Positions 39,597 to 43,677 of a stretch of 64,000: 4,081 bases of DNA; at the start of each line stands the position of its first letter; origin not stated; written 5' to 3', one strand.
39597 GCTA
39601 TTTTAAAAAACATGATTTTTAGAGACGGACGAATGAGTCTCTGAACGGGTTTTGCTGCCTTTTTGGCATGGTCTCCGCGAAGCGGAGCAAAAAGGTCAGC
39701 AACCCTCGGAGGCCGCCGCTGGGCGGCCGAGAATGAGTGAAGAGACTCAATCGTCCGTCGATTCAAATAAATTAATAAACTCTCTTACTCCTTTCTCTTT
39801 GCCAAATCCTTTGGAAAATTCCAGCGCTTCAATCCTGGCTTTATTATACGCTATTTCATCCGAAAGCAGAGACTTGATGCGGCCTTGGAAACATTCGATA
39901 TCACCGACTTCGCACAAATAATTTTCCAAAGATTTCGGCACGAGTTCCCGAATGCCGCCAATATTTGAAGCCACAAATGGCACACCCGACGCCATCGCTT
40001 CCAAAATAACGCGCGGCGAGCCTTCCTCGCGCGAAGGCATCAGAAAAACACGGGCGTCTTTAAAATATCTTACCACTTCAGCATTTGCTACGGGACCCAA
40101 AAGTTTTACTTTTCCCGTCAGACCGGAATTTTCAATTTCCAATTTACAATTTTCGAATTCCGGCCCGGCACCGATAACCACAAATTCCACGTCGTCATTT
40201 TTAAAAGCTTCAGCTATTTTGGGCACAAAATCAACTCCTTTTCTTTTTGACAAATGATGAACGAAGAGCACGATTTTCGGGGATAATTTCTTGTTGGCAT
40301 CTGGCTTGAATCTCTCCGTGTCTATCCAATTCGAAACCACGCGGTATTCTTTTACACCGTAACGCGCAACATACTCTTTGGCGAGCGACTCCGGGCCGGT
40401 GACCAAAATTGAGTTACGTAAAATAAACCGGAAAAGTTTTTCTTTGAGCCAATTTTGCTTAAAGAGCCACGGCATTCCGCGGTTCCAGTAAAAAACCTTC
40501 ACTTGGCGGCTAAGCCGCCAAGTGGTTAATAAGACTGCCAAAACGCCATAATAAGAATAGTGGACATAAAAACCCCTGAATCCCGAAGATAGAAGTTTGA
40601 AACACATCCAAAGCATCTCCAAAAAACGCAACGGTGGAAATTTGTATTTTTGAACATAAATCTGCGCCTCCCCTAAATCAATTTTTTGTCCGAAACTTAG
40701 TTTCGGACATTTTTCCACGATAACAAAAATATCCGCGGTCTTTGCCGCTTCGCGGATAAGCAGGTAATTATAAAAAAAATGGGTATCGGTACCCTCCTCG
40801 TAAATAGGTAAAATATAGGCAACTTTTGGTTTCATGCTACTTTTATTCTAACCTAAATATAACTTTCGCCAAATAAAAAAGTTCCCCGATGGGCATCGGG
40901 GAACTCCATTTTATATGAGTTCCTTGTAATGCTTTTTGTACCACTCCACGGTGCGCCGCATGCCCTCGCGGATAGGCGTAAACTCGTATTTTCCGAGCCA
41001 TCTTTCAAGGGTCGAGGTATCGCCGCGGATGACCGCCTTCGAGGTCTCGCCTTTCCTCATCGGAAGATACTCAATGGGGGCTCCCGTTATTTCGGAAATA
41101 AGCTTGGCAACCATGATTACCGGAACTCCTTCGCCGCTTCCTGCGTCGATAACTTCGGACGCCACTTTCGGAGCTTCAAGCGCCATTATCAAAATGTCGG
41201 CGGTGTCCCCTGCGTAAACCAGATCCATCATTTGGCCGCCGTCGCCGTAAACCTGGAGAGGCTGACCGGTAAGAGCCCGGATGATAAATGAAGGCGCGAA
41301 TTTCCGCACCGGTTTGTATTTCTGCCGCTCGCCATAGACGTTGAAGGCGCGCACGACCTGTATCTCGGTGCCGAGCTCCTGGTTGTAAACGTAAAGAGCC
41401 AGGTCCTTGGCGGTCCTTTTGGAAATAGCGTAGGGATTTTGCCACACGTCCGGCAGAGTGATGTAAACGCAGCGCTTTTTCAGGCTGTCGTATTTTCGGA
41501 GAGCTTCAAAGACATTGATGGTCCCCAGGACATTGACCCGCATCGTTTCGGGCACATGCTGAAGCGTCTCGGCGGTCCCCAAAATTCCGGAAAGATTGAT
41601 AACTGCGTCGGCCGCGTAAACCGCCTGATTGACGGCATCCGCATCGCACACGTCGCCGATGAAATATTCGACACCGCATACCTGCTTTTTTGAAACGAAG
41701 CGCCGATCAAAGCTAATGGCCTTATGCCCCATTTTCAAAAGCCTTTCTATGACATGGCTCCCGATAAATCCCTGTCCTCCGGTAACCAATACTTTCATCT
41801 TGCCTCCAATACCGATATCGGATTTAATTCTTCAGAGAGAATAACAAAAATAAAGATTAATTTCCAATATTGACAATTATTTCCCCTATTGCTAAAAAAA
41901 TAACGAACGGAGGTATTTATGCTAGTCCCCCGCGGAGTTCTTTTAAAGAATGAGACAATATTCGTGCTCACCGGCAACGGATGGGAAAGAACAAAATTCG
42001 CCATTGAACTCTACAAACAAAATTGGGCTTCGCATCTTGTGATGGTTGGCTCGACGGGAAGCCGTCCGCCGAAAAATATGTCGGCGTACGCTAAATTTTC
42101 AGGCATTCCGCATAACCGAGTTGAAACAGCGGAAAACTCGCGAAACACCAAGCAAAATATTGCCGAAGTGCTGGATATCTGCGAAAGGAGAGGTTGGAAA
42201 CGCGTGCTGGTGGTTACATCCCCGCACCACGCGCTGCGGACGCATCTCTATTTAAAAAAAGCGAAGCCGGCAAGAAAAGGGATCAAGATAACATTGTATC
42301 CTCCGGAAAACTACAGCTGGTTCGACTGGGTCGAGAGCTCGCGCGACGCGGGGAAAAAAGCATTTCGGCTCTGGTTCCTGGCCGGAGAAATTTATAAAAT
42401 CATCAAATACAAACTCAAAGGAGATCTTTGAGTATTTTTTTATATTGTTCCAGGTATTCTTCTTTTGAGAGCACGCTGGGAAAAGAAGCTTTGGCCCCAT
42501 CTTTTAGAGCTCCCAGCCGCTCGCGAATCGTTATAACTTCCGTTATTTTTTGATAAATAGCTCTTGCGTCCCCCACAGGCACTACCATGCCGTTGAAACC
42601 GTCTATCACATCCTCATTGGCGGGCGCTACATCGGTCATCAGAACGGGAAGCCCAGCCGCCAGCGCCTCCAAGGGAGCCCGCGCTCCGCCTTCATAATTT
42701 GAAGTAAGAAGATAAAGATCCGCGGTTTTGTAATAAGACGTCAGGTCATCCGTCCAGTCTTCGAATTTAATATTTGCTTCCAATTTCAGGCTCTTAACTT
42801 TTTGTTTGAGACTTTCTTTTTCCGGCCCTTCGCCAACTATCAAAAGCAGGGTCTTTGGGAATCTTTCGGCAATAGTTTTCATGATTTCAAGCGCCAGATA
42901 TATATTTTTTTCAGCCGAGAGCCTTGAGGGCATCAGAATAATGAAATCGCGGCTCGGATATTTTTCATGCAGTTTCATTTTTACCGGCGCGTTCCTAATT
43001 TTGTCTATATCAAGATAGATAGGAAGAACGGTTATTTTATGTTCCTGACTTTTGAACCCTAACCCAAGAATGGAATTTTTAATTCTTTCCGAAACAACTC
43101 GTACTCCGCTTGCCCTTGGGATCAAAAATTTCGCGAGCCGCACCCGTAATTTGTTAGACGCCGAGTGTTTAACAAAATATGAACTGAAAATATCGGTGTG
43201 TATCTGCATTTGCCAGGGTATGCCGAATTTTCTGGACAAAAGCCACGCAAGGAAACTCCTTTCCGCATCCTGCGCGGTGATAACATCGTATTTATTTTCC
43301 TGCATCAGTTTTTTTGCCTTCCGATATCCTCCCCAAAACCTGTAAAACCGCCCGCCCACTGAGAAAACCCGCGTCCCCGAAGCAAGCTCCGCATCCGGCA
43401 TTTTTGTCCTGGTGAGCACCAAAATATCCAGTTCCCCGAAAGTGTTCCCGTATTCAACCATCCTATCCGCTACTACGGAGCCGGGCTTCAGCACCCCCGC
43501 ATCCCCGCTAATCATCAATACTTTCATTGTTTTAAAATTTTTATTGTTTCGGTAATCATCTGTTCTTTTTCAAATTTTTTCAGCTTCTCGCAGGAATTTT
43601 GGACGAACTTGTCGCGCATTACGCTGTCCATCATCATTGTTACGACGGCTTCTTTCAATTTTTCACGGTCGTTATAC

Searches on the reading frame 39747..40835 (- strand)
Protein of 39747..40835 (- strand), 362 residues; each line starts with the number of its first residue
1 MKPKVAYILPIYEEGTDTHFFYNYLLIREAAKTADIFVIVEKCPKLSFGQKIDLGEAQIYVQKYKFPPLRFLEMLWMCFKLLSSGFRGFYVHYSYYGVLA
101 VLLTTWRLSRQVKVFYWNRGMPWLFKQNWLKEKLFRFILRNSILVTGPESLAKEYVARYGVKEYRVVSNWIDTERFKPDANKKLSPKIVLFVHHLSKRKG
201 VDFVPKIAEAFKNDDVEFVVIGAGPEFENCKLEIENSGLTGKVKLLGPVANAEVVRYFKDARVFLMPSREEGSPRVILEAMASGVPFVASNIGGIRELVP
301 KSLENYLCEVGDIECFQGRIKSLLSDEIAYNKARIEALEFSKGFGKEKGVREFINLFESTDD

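Call 13: search_protein_families(library=ncbifam, proteins=[window:39747-40835:-], max_evalue=0.001)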
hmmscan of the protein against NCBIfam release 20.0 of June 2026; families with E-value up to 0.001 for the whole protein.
window:39747-40835:- (362 aa): 41 families (the best 25 are shown)
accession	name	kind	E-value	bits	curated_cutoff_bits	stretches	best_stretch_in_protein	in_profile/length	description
TIGR03999.1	thiol_BshA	equivalog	3.8e-30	105.1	273.7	1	133-359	136-372/375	N-acetyl-alpha-D-glucosaminyl L-malate synthase BshA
TIGR03088.1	stp2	hypoth_equivalog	1.2e-21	77.2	409.05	1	210-359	215-372/374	TIGR03088 family PEP-CTERM/XrtA system glycosyltransferase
NF047684.1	TeichurnBiosyTuaC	equivalog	1.5e-21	76.8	550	1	185-334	218-362/391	teichuronic acid biosynthesis protein TuaC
NF041876.1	EPS_EpsE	equivalog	9.1e-17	61.4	400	1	228-327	263-362/389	exopolysaccharide biosynthesis GT4 family glycosyltransferase EpsE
TIGR04063.1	stp3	hypoth_equivalog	6.9e-15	54.8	442.05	1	198-341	225-375/397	TIGR04063 family PEP-CTERM/XrtA system glycosyltransferase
NF007396.0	PRK09922.1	equivalog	9e-15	54.4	385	1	153-336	147-336/361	lipopolysaccharide 1,6-galactosyltransferase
TIGR03449.1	mycothiol_MshA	equivalog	2.5e-14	53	462.5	1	145-358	169-401/406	D-inositol-3-phosphate glycosyltransferase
NF053513.1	Gtran_IagA_BgsA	equivalog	1.3e-12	47.4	460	1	132-329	97-302/333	LTA glycolipid anchor biosynthesis glycosyltransferase, IagA/BgsA family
TIGR04047.1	MSMEG_0565_glyc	hypoth_equivalog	3.9e-12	46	259.85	1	240-320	256-335/373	MSMEG_0565 family glycosyltransferase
NF050056.1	ProtGlycPglH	equivalog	4.5e-12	45.7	600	1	127-354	119-347/354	GalNAc-alpha-(1->4)-GalNAc-alpha-(1->3)-diNAcBac-PP-undecaprenol alpha-1,4-N-acetyl-D-galactosaminyltransferase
TIGR02149.1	glgA_Coryne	subfamily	6.3e-12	45.3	302.4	1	165-316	172-341/391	glycogen synthase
NF050063.1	ProtGlycPglJ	equivalog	1.3e-11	44.4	500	1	161-352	165-358/363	N-acetylgalactosamine-N,N'-diacetylbacillosaminyl-diphospho-undecaprenol 4-alpha-N-acetylgalactosaminyltransferase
NF041010.1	glycosy_Agl16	equivalog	2.1e-11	43.3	575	1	137-324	129-316/352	glycosylation protein Agl16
NF038255.1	exopoly_VpsD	equivalog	2.6e-11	43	300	1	156-297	171-319/381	VpsD family glycosyltransferase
TIGR04005.1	wcaL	equivalog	1.2e-10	40.8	537.6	1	170-321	205-365/406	colanic acid biosynthesis glycosyltransferase WcaL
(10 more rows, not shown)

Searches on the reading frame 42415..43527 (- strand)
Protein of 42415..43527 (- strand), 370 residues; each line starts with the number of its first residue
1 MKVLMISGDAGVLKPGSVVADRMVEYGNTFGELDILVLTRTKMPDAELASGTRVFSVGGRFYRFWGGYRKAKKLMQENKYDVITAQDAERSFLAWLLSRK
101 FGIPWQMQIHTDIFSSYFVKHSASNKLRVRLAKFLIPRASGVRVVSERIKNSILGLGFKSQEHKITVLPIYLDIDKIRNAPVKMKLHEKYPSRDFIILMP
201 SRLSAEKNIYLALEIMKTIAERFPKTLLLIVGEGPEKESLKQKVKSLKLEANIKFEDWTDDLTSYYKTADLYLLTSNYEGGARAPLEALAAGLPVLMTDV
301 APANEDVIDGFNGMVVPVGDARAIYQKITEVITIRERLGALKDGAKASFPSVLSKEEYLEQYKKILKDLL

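Call 8: find_encoding_contigs(protein=window:42415-43527:-, flank=10000, max_places=3)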
Protein window:42415-43527:- (370 aa): 2 contigs read that carry it; 2 places shown.
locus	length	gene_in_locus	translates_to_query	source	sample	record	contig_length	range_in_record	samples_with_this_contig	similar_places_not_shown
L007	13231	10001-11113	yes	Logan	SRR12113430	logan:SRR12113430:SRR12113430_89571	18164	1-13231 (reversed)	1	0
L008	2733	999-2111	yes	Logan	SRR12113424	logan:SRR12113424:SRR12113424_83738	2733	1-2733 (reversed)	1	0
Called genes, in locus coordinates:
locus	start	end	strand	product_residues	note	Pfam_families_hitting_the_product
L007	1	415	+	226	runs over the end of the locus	-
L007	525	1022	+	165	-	PF00383:dCMP_cyt_deam_1, PF14437:MafB19-deam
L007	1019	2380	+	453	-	PF02511:Thy1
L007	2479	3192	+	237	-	-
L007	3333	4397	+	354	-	PF13207:AAA_17 (weak)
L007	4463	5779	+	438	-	PF21760:SecD_1st, PF22599:SecDF_P1_head, PF03176:MMPL, PF02355:SecD_SecF_C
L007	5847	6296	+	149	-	PF20393:Pro_CA_2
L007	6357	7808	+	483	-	PF00932:LTD, PF00801:PKD, PF18911:PKD_4, PF00932:LTD (weak)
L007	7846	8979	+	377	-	PF13439:Glyco_transf_4 (weak), PF13579:Glyco_trans_4_4 (faint), PF00534:Glycos_transf_1, PF13692:Glyco_trans_1_4, PF13524:Glyco_trans_1_2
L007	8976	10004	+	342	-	PF13439:Glyco_transf_4, PF13579:Glyco_trans_4_4, PF13692:Glyco_trans_1_4, PF00534:Glycos_transf_1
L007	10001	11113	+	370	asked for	PF13579:Glyco_trans_4_4, PF13439:Glyco_transf_4, PF20706:GT4-conflict, PF00534:Glycos_transf_1, PF13692:Glyco_trans_1_4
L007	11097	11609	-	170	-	PF02698:DUF218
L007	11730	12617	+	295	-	PF01073:3Beta_HSD, PF01370:Epimerase, PF02719:Polysacc_synt_2 (weak), PF04321:RmlD_sub_bind (faint), PF05368:NmrA (faint), PF07993:NAD_binding_4 (faint), PF13460:NAD_binding_10, PF16363:GDP_Man_Dehyd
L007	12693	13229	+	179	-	?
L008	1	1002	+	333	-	?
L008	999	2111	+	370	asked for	PF13579:Glyco_trans_4_4, PF13439:Glyco_transf_4, PF20706:GT4-conflict, PF00534:Glycos_transf_1, PF13692:Glyco_trans_1_4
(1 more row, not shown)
